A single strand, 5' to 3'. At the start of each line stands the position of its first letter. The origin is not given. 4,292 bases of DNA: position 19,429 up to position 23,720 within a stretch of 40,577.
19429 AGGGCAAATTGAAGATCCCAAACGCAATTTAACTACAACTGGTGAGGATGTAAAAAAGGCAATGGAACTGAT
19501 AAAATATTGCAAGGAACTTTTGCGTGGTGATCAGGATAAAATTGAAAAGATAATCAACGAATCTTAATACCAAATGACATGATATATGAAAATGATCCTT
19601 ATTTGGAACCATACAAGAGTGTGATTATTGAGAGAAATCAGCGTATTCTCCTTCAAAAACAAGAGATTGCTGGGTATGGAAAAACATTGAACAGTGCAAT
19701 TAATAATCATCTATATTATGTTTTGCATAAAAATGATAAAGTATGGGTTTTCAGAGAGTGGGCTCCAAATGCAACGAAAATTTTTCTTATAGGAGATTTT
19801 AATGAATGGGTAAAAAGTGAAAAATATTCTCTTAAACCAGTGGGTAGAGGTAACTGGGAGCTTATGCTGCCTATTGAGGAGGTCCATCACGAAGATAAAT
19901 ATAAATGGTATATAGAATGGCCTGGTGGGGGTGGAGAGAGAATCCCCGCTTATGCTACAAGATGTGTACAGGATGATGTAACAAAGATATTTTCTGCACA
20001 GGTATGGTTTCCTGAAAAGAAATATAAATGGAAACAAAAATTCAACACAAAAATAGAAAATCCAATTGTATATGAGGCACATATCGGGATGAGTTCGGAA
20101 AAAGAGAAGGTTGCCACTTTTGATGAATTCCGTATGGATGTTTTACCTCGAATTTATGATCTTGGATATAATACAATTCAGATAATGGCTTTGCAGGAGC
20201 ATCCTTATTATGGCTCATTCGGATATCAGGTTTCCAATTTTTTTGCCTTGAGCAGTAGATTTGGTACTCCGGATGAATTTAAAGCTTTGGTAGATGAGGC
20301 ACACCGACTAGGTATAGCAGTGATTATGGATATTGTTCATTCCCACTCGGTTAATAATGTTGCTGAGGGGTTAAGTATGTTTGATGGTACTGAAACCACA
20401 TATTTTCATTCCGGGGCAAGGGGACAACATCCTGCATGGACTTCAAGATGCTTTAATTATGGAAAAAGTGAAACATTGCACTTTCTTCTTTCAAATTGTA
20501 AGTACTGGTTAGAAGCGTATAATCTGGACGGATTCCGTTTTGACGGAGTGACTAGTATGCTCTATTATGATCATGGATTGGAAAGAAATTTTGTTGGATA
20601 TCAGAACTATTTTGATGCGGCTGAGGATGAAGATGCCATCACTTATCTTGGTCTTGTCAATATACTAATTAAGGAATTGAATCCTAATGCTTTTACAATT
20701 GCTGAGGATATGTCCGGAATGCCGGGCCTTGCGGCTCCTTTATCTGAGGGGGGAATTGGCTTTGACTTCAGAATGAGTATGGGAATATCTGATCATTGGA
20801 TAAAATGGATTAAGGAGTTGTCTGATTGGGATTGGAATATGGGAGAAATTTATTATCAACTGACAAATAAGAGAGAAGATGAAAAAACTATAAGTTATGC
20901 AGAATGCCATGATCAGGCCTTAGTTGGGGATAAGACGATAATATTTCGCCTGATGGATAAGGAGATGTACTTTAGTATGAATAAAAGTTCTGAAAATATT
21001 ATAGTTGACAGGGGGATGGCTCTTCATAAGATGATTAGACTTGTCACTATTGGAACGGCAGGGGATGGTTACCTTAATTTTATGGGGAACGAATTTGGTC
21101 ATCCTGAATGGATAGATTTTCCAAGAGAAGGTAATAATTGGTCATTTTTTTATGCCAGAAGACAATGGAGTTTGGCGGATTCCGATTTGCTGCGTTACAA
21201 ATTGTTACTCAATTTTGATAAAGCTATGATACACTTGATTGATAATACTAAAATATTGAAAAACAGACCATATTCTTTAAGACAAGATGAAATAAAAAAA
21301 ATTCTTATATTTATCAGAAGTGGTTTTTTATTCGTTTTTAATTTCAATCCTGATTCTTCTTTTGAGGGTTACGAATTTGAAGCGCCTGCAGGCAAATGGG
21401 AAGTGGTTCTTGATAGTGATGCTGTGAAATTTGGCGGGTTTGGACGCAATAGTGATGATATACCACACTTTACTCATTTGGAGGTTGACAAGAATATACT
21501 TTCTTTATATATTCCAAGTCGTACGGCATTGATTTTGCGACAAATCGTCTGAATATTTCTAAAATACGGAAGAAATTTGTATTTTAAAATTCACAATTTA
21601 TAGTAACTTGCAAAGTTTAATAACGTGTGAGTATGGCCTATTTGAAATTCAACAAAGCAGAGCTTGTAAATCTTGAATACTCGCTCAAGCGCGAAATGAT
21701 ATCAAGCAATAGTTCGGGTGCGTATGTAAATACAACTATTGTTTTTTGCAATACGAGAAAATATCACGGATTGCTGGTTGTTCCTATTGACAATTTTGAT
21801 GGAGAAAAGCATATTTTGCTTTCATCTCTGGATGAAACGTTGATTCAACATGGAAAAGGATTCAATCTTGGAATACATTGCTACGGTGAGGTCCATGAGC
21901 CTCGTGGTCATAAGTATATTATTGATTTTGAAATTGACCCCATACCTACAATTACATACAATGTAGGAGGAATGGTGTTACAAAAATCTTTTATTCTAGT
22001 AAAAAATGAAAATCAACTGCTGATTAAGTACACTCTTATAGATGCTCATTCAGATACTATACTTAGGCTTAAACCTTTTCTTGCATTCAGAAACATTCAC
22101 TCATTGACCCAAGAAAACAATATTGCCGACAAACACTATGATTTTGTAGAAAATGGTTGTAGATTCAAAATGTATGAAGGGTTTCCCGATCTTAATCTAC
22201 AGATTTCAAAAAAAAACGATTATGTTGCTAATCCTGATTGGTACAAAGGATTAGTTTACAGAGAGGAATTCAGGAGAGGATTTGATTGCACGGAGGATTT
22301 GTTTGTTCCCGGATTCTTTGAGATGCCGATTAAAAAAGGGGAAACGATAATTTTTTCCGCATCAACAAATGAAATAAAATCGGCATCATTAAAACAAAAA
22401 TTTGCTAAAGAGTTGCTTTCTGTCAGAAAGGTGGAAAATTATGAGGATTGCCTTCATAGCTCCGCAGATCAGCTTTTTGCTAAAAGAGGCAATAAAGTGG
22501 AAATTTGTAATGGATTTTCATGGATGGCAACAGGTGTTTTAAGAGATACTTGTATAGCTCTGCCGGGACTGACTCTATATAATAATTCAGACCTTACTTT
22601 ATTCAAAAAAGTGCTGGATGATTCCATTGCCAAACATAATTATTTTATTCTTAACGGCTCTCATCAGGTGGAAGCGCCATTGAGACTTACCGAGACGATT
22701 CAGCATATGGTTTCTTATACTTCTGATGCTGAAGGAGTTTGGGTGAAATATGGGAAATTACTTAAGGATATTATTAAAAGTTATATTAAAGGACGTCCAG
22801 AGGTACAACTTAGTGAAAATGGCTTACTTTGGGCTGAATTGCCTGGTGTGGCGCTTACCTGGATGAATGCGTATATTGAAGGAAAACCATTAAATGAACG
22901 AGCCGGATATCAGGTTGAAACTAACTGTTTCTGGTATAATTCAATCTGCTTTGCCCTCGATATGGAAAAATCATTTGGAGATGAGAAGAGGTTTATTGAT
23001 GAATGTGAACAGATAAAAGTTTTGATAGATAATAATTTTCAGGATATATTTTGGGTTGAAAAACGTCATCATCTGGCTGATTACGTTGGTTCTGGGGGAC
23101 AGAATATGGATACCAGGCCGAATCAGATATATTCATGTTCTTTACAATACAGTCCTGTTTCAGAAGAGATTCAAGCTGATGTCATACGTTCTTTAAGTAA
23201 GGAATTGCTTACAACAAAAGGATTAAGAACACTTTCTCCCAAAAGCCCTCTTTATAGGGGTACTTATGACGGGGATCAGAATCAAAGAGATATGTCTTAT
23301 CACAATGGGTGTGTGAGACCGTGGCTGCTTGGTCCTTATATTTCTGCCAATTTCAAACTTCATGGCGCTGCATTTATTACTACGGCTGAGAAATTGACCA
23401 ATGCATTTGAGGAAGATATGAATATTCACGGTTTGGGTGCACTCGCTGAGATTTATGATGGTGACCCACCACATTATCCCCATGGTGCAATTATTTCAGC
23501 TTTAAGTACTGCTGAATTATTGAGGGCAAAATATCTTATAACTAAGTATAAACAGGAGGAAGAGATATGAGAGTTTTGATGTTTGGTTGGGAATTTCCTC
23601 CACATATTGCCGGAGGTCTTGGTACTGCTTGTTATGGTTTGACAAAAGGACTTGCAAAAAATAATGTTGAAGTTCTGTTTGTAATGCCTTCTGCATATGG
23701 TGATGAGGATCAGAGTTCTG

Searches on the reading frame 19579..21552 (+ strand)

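Call 73: search_protein_families(library=pfam, proteins=[window:19579-21552:+], max_evalue=0.00001)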
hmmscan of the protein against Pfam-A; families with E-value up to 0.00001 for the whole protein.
window:19579-21552:+ (657 aa): 3 families
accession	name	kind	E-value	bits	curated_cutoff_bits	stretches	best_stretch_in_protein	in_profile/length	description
PF02806.24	Alpha-amylase_C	-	1.8e-17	63.8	21.2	1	569-654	5-93/95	Alpha amylase, C-terminal all-beta domain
PF00128.31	Alpha-amylase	-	2.1e-15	57.3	22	1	189-261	25-96/446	Alpha amylase, catalytic domain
PF02922.24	CBM_48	-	4.8e-12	46.5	22.4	1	54-126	11-83/83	Carbohydrate-binding module 48 (Isoamylase N-terminal domain)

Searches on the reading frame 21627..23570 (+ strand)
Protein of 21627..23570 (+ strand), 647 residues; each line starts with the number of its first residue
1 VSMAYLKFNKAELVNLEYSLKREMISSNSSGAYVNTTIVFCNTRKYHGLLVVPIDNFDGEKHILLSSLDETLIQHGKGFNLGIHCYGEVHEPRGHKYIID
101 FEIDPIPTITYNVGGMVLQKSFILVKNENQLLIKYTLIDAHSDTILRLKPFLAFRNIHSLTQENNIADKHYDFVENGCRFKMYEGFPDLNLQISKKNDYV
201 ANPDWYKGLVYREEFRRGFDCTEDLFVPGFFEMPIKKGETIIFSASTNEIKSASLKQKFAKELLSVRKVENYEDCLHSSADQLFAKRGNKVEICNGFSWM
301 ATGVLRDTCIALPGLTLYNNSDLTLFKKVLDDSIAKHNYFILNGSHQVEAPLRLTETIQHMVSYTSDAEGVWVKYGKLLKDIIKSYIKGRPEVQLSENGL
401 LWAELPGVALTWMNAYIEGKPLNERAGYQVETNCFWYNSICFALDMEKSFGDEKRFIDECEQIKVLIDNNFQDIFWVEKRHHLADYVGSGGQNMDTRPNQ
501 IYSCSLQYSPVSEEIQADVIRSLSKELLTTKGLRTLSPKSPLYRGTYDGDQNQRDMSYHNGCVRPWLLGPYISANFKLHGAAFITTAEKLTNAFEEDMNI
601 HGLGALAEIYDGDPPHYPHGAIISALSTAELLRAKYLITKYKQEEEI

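Call 73: search_protein_families(library=pfam, proteins=[window:21627-23570:+], max_evalue=0.00001)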
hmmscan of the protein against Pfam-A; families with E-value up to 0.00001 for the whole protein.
window:21627-23570:+ (647 aa): 2 families
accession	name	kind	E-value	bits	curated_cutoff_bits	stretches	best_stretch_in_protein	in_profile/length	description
PF12439.13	GDE_N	-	4.2e-74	249.2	27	1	22-241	1-218/219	Glycogen debranching enzyme N terminal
PF06202.20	GDE_C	-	8.3e-59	199.8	21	1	284-633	7-367/367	Amylo-alpha-1,6-glucosidase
